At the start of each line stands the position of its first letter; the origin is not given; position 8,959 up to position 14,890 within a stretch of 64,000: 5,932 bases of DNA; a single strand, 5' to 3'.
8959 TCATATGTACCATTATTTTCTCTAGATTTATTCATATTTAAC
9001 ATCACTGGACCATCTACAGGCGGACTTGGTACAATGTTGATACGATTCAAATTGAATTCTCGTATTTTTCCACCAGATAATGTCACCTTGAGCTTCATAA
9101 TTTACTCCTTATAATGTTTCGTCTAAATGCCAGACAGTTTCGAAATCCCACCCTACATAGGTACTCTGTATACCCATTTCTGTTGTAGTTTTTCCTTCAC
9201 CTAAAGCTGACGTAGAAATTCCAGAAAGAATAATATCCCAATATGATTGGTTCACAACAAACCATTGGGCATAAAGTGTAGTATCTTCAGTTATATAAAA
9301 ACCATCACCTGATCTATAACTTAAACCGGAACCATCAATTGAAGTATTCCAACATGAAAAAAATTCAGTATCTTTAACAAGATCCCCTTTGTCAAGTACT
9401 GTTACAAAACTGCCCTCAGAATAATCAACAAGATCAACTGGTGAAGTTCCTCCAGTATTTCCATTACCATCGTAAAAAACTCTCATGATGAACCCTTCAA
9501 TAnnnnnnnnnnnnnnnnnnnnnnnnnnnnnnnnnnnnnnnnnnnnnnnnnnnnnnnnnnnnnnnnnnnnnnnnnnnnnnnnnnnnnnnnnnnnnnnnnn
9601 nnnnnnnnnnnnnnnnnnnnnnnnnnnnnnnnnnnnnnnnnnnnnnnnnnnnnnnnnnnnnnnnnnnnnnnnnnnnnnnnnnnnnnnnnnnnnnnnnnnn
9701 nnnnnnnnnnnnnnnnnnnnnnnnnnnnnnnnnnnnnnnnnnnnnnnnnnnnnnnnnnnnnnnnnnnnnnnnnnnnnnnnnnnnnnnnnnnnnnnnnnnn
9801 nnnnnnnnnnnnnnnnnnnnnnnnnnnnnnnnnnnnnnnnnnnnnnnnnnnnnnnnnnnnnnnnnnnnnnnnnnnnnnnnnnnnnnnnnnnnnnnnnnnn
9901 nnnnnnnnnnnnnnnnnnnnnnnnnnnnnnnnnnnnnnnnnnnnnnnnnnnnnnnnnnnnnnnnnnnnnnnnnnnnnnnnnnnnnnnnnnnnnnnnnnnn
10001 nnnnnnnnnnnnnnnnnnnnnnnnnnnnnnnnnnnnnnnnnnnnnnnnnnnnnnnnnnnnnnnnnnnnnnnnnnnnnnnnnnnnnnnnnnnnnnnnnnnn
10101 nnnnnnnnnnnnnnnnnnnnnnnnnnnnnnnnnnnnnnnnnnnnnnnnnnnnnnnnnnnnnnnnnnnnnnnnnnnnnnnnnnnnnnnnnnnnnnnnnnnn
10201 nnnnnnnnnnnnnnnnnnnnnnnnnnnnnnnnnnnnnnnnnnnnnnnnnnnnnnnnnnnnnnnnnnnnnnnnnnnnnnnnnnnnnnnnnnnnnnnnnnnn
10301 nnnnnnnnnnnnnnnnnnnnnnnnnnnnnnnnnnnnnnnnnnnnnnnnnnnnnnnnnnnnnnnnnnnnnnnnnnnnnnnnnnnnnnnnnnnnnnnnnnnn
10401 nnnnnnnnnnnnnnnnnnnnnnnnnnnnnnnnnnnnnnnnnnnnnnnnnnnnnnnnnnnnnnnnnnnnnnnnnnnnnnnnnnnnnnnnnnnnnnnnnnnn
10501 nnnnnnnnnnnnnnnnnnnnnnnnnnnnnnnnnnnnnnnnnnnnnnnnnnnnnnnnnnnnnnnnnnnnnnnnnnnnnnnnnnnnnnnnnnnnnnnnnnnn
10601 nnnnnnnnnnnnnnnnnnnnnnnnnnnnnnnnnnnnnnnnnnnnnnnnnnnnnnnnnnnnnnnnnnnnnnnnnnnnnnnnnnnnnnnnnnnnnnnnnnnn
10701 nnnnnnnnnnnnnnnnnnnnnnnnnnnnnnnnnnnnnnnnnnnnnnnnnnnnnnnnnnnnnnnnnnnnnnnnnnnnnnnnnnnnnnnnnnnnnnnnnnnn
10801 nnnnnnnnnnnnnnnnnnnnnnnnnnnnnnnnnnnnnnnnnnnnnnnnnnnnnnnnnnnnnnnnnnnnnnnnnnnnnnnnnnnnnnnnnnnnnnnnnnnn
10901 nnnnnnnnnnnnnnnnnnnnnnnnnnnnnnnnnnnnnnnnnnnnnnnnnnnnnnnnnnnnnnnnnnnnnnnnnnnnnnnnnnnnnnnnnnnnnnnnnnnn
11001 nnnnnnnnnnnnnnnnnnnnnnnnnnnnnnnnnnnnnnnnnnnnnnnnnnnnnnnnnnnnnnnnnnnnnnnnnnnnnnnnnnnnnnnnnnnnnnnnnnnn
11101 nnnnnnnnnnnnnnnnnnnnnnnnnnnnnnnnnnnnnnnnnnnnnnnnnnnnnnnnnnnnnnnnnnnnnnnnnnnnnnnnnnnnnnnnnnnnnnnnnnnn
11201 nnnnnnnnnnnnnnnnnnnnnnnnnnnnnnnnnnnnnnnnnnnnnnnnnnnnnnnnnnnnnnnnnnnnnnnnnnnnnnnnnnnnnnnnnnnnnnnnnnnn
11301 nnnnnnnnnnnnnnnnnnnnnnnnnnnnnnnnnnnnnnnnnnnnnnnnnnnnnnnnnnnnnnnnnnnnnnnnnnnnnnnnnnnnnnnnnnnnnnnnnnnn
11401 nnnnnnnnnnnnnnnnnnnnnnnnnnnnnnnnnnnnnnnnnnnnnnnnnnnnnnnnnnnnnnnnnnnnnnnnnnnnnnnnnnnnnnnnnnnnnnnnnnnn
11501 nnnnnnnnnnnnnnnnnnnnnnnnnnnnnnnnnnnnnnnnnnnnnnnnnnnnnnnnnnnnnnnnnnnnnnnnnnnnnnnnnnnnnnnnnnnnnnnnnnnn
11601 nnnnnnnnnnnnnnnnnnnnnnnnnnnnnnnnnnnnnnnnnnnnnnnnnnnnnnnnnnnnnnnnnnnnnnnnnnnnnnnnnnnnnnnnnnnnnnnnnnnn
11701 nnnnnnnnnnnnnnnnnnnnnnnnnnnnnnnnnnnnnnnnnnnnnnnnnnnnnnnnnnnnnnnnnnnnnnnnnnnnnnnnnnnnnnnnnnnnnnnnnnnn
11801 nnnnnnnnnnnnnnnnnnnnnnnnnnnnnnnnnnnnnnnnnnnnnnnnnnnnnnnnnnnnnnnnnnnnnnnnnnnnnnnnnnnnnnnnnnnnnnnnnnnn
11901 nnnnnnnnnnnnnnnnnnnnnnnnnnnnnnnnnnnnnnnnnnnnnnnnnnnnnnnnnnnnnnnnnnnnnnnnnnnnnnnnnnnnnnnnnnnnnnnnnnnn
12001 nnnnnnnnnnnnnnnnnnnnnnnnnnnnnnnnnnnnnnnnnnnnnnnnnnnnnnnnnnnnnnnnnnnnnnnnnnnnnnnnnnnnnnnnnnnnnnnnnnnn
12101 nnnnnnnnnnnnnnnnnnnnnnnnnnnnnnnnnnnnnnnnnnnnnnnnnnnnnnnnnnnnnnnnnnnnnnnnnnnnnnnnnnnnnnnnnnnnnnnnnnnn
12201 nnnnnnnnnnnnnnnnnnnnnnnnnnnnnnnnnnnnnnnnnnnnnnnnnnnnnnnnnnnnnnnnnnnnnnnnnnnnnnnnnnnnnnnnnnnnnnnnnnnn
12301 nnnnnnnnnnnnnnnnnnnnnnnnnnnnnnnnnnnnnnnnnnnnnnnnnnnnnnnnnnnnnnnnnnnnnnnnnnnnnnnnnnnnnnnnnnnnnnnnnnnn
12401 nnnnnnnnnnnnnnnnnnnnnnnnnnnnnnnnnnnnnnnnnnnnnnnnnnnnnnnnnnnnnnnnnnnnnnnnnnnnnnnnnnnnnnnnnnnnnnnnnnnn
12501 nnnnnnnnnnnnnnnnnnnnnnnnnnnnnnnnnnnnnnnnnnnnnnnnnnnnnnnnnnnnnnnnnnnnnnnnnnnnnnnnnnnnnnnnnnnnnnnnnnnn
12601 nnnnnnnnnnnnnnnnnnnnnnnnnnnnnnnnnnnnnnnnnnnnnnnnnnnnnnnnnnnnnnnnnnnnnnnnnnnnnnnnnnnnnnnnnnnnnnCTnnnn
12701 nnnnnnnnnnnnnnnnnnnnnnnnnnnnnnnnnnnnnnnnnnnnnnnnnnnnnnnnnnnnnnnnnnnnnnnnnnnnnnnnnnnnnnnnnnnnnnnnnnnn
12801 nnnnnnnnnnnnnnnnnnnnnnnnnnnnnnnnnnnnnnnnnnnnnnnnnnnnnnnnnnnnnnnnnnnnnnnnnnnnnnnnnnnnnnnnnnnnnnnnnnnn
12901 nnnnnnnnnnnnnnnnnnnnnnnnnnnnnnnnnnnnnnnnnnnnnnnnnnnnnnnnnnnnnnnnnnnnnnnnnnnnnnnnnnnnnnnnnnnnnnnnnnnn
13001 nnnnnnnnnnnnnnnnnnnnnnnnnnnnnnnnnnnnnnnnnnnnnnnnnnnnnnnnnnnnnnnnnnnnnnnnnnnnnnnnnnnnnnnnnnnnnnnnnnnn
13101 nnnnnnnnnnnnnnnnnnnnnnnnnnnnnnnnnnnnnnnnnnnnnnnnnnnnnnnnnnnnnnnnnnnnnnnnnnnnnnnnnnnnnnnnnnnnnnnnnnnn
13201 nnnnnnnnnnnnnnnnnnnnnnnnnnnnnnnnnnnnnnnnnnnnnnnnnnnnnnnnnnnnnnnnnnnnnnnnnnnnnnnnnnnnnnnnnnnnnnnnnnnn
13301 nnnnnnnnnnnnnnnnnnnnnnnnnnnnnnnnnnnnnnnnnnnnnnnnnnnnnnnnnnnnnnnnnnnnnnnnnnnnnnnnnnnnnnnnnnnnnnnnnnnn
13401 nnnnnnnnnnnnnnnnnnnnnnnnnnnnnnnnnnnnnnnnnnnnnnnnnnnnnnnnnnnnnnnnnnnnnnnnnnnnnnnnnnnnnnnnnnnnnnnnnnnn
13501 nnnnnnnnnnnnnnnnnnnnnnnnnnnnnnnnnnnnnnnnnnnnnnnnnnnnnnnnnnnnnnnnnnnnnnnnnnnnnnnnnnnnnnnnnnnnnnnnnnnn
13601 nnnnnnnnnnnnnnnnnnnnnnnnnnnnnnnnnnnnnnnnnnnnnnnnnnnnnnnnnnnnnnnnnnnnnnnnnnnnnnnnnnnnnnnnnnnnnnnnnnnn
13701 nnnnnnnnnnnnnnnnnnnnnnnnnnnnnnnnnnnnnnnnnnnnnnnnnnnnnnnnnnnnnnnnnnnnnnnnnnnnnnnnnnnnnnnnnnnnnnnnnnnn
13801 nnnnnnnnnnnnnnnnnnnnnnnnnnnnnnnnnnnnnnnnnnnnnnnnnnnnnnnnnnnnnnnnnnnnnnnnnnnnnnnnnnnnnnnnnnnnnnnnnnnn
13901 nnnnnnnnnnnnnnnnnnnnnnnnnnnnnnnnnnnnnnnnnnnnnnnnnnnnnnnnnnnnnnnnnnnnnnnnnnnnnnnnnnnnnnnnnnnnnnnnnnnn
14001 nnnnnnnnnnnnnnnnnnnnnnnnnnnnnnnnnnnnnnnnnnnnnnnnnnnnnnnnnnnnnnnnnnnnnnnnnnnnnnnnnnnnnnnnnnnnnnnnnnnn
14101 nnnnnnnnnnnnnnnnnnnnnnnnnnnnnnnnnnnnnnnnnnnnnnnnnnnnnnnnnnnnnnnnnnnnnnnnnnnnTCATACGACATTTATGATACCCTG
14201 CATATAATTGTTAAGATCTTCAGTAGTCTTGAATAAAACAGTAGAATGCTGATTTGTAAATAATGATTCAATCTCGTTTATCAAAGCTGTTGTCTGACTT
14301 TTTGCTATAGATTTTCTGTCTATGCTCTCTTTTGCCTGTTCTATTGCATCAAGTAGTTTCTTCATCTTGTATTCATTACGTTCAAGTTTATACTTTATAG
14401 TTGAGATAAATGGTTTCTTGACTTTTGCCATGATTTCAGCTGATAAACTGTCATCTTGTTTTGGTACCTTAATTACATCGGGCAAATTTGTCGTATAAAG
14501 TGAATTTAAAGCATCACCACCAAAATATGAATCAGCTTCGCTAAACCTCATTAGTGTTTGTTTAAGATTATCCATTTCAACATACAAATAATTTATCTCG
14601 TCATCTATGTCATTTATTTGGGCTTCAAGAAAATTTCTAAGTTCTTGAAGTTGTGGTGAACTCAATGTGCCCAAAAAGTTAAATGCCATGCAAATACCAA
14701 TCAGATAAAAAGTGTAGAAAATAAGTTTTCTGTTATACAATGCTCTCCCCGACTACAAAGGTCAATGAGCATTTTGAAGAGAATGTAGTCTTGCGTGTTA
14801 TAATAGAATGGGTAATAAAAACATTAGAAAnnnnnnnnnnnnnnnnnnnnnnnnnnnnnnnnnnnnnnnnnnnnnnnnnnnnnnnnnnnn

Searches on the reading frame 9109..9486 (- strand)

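Call 28: search_protein_families(library=pfam, proteins=[window:9109-9486:-], max_evalue=0.1)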
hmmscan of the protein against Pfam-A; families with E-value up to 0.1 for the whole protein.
window:9109-9486:- (125 aa): 2 families
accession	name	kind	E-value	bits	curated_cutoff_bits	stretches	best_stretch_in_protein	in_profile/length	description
PF09479.16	Flg_new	-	5.7e-06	26.8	27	1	3-74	3-65/65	Listeria-Bacteroides repeat domain (List_Bact_rpt)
PF01268.25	FTHFS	-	0.074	11.7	27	1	85-109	57-81/556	Formate--tetrahydrofolate ligase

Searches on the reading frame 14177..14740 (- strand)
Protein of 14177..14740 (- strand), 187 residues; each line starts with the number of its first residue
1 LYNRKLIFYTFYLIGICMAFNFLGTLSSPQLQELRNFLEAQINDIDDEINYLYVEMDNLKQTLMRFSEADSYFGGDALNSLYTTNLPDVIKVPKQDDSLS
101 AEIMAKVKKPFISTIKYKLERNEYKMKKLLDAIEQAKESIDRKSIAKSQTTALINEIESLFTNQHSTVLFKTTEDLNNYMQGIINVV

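Call 28: search_protein_families(library=pfam, proteins=[window:14177-14740:-], max_evalue=0.1)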
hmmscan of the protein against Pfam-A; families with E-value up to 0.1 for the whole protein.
window:14177-14740:- (187 aa): 5 families
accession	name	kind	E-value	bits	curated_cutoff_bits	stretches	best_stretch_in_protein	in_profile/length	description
PF24999.1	LAMB4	-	0.0031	17.8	27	1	125-159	9-43/66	Laminin subunit beta-4-like domain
PF01920.25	Prefoldin_2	-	0.016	15.6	27.6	0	29-64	65-100/106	Prefoldin subunit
PF04513.17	Baculo_PEP_C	-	0.017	15.6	38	0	30-64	35-109/140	Baculovirus polyhedron envelope protein, PEP, C terminus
PF23116.1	HHD_RTEL1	-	0.056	14.2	27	0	101-169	3-72/102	RTEL1, HHD domain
PF20265.3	LARA_dom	-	0.087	13.6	27.4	0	29-70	24-65/104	ATPase, RavA, LARA domain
